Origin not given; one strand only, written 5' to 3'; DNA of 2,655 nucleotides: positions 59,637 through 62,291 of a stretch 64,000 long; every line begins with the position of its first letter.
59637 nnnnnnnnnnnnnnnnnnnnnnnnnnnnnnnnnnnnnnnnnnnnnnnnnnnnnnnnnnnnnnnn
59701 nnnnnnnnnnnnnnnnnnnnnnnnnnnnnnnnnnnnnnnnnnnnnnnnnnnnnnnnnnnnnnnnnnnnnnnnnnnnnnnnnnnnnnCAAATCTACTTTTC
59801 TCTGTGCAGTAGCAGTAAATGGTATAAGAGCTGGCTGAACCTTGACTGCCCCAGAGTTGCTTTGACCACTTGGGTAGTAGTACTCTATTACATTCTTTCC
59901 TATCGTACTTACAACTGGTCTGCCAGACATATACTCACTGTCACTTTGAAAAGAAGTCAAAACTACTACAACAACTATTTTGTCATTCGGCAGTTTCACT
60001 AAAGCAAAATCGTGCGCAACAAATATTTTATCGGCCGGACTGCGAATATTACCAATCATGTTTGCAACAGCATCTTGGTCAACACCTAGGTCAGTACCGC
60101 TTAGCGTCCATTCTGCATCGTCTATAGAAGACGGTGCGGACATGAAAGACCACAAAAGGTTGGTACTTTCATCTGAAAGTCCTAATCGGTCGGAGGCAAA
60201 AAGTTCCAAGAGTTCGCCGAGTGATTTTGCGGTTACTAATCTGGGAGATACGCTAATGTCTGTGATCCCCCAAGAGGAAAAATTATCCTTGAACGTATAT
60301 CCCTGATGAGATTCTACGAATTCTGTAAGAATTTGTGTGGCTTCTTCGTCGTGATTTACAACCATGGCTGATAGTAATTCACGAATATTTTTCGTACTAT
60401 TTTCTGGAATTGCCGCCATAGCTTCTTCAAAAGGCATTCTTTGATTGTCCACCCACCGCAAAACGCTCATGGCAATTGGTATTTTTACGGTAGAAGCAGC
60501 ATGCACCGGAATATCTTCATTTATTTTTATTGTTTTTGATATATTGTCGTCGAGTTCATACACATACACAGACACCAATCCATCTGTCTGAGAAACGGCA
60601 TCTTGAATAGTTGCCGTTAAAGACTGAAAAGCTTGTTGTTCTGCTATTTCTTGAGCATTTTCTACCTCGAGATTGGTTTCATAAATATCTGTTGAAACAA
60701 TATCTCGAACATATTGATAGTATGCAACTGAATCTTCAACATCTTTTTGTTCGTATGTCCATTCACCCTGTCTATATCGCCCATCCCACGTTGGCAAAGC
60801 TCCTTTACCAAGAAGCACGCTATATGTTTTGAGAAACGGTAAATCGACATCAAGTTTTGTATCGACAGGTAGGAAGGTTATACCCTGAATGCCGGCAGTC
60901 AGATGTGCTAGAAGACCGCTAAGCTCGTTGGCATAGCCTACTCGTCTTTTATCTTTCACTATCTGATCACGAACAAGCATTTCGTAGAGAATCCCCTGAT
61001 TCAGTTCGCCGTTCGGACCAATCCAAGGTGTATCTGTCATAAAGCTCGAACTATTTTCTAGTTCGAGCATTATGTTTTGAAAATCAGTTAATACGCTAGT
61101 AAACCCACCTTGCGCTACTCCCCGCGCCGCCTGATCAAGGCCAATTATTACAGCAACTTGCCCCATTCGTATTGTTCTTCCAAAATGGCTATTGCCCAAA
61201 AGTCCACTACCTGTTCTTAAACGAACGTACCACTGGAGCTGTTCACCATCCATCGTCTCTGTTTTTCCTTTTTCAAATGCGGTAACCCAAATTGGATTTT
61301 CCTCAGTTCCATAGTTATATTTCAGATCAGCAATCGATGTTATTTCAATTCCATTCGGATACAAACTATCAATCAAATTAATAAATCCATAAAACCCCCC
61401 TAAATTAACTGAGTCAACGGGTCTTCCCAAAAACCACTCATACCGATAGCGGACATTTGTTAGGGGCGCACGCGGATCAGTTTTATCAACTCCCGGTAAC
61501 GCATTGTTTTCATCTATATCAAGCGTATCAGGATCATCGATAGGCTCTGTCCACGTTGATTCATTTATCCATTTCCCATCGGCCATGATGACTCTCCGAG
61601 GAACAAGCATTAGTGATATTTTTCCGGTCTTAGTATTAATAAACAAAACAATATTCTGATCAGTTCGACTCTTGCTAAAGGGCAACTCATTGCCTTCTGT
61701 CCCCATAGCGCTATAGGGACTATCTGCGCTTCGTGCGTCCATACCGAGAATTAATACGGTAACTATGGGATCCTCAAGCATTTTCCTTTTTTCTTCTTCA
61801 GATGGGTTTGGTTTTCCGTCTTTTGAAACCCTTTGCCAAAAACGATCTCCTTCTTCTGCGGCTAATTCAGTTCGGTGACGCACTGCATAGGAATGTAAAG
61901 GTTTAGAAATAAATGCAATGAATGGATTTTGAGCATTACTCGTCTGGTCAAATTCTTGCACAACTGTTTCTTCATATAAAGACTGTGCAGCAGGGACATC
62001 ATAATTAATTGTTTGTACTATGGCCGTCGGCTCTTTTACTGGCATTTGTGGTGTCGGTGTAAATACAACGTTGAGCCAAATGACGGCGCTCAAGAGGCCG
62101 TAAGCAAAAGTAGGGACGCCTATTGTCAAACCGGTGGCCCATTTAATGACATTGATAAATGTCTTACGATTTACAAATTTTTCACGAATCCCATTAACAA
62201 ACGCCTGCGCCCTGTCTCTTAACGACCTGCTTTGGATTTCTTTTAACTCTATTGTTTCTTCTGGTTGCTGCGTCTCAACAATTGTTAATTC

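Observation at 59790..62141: Giant protein 2: type-II-anchored LCP glycopolymer-ligase domain followed by a degenerate beta-lactamase-like domain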

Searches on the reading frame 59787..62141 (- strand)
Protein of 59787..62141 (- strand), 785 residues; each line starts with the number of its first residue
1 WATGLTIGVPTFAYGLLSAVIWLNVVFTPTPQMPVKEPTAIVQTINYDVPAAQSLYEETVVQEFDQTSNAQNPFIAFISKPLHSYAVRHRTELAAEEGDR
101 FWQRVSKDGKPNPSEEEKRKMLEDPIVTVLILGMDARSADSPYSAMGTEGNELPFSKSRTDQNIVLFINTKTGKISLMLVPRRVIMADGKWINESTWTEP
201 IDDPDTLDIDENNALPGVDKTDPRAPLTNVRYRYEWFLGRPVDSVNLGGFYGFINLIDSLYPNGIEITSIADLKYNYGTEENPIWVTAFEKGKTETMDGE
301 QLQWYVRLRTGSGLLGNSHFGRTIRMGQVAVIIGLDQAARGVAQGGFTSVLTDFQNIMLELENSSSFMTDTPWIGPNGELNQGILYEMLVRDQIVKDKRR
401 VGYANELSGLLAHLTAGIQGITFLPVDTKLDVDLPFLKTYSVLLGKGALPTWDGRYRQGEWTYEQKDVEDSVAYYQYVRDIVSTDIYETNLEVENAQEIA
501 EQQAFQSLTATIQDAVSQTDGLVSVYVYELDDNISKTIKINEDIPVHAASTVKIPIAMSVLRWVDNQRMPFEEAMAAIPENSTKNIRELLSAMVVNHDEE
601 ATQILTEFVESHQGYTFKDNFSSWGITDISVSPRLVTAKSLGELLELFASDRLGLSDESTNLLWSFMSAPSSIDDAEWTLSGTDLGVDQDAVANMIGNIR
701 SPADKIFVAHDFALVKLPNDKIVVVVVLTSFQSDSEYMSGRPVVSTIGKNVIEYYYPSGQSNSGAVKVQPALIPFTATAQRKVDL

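Call 9: find_homologous_proteins(query=window:59787-62141:-, max_evalue=0.001)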
Query window:59787-62141:- (785 aa): 1 proteins with E <= 0.001 among 8000 candidates.
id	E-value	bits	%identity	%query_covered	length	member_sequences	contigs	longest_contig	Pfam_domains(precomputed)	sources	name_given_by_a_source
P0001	5.7e-112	394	40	63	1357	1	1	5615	PF03816.20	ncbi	-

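Call 10: search_solved_structures(query=window:59787-62141:-, max_evalue=1, show_alignments=3)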
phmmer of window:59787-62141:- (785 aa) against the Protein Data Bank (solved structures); distinct sequences matched with E-value up to 1: 2.
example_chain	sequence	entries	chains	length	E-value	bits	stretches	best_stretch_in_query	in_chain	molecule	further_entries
2j7v_A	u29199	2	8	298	0.041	15.6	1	503-580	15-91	TLL2115 PROTEIN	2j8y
2j9o_A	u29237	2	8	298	0.044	15.5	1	503-580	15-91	TLL2115 PROTEIN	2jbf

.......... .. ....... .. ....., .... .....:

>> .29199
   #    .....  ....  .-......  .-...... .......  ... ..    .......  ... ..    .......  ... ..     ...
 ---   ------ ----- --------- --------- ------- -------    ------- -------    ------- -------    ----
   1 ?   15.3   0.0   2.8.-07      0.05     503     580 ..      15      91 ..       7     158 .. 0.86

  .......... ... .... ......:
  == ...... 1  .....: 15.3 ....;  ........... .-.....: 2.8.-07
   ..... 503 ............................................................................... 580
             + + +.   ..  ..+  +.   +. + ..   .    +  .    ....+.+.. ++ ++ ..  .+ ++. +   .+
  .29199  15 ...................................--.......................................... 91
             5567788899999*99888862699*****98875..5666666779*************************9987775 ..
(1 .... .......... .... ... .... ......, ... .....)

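Call 14: find_encoding_contigs(protein=P0001, flank=10000)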
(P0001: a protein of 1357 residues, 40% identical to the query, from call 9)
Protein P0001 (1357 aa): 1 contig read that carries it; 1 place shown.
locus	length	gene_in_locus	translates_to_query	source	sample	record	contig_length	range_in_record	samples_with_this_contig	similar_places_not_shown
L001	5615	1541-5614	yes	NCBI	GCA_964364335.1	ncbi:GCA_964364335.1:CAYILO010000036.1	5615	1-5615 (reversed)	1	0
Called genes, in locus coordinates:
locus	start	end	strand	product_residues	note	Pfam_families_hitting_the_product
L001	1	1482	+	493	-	?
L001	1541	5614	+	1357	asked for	PF03816:LytR_cpsA_psr (weak)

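Call 18: search_protein_representatives(protein=window:59787-62060:-)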
Query: 758 residues. Proteins with E-value up to 0.001 (for the whole library): 77; up to 1e-10: 20; up to 1e-30: 3. The best 77 are listed.
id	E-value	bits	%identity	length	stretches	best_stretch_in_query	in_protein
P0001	1.2e-98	348.1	41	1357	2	7-466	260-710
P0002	2.1e-33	132.4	34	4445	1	474-732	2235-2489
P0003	5.7e-31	124.3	31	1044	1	466-729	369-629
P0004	3.6e-18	82.0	39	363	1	478-650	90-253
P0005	1.7e-16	76.5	32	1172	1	480-712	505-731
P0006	2.8e-16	75.7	31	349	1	476-721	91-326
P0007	4.3e-16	75.1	29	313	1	485-724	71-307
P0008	7.2e-16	74.4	32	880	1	498-739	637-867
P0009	1.5e-14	70.0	30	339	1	482-732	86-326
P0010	5.1e-14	68.3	34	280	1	492-649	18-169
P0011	9.6e-14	67.4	29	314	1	494-715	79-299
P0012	1.7e-13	66.5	31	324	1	479-702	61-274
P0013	5.5e-13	64.9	26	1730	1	484-748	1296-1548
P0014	3.6e-12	62.2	28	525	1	472-692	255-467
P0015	5.1e-12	61.7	29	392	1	500-728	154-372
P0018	3.9e-11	58.7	33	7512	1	46-309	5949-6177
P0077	9.3e-04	34.4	34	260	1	308-460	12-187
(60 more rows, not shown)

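Call 74: search_protein_families(library=pfam, proteins=[P0002, P0013, P0003, P0005, P0008], max_evalue=0.001)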
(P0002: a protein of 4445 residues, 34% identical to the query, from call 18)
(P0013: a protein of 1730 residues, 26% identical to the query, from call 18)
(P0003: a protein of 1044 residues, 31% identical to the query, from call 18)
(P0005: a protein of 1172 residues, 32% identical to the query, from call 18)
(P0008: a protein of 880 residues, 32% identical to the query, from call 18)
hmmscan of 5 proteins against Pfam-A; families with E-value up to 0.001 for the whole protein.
P0002 (4445 aa): 4 families
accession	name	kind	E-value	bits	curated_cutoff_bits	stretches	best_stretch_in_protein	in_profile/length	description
PF07517.20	SecA_DEAD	-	6.8e-34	117.9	24.6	1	3351-3829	15-289/290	SecA DEAD-like domain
PF13354.11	Beta-lactamase2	-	6.8e-18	65.2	22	1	2260-2458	3-213/214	Beta-lactamase enzyme family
PF04294.18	VanW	-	3.5e-07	30.2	27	1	2513-2634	2-123/130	VanW like protein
PF21090.3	P-loop_SecA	-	5.1e-07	30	27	1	4001-4050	135-185/205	SecA P-loop domain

P0013 (1730 aa): 1 family
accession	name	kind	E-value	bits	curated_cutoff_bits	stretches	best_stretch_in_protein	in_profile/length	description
PF13354.11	Beta-lactamase2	-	6.4e-05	22.8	22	0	1417-1504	134-213/214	Beta-lactamase enzyme family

P0003 (1044 aa): 2 families
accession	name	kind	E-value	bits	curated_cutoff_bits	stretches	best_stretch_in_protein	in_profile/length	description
PF13354.11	Beta-lactamase2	-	2.4e-21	76.5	22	1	402-599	1-211/214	Beta-lactamase enzyme family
PF04294.18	VanW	-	5.5e-10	39.3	27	1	656-775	2-120/130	VanW like protein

P0005 (1172 aa): 2 families
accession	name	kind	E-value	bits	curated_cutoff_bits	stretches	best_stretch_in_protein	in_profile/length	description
PF13354.11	Beta-lactamase2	-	2e-25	89.8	22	1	522-720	1-213/214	Beta-lactamase enzyme family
PF04294.18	VanW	-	5.5e-11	42.5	27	1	775-895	2-120/130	VanW like protein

P0008 (880 aa): 2 families
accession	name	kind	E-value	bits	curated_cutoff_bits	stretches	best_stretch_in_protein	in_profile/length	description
PF13354.11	Beta-lactamase2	-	6.9e-24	84.8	22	1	636-829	1-213/214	Beta-lactamase enzyme family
PF01476.26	LysM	-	0.00046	20.5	20.9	0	500-543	1-43/43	LysM domain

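Call 86: search_dna_similar(query=window:59832-61925:-, collection=phages, mode=protein, max_evalue=0.001, max_rows=15)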
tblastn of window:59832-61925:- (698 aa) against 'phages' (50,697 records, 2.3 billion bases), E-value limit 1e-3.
No match.

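Call 89: find_encoding_contigs(protein=P0011, flank=6000, max_places=3)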
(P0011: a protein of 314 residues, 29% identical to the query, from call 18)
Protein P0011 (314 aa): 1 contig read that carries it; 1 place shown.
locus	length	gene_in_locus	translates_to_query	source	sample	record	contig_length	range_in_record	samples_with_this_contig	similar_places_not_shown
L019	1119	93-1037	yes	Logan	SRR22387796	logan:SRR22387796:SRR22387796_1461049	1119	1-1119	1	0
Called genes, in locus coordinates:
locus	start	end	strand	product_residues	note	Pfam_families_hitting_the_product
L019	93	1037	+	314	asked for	PF13354:Beta-lactamase2 (weak)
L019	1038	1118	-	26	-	?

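Call 90: find_encoding_contigs(protein=P0018, flank=6000, max_places=2)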
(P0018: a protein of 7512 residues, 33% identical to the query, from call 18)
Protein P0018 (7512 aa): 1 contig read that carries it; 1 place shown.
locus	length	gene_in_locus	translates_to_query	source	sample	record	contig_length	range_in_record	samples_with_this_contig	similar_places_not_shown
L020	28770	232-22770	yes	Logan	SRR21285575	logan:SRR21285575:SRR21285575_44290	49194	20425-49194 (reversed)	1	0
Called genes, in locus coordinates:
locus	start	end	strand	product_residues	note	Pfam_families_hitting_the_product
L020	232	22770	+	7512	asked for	PF03816:LytR_cpsA_psr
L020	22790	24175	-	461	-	PF00884:Sulfatase, PF01663:Phosphodiest, PF02995:DUF229 (weak), PF16347:SGSH_C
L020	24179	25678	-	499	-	PF00884:Sulfatase, PF01663:Phosphodiest, PF16347:SGSH_C (weak)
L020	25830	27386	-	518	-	-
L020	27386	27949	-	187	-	-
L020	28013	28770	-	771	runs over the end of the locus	-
